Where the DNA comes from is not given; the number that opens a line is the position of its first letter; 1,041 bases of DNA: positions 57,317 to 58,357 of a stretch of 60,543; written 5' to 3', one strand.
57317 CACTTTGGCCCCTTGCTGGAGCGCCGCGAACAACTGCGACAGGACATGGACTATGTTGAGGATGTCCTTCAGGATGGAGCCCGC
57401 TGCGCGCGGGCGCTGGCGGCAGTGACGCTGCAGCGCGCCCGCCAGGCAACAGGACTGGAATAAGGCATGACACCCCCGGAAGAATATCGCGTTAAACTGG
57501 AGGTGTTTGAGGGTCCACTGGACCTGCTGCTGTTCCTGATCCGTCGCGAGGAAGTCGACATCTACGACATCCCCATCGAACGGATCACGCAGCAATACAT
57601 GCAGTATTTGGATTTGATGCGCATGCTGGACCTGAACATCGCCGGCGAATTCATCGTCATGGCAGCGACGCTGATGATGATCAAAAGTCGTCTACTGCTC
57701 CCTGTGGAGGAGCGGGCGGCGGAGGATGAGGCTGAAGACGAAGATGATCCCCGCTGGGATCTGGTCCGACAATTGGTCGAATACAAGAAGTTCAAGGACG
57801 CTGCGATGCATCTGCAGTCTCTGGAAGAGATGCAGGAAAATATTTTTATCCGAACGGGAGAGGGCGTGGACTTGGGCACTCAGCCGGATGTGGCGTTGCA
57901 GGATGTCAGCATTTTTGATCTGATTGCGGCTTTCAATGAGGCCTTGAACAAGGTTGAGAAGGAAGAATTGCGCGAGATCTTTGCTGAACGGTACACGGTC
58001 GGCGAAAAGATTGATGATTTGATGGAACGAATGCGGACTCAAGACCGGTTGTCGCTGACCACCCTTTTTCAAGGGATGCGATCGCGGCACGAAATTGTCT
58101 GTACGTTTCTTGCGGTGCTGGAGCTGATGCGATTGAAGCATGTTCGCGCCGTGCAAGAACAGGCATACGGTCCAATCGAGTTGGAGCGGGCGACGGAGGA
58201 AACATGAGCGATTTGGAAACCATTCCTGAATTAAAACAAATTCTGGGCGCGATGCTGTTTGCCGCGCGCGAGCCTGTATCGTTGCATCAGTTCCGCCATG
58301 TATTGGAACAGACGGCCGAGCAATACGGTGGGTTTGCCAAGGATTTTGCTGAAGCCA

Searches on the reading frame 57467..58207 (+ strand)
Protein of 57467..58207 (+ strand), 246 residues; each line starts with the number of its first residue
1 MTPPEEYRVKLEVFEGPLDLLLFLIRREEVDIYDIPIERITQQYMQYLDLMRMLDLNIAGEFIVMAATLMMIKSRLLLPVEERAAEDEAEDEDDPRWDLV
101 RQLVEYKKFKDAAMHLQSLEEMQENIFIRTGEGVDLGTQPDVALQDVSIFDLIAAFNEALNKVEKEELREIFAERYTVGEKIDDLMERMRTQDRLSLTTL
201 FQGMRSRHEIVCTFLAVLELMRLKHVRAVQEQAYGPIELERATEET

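Call 80: search_protein_families(library=pfam, proteins=[window:57467-58207:+], max_evalue=0.001)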
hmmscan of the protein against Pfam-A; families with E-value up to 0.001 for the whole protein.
window:57467-58207:+ (246 aa): 1 family
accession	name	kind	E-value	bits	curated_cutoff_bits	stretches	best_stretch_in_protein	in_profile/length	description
PF02616.19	SMC_ScpA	-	9.7e-36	124.3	24.6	1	24-237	1-227/232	Segregation and condensation protein ScpA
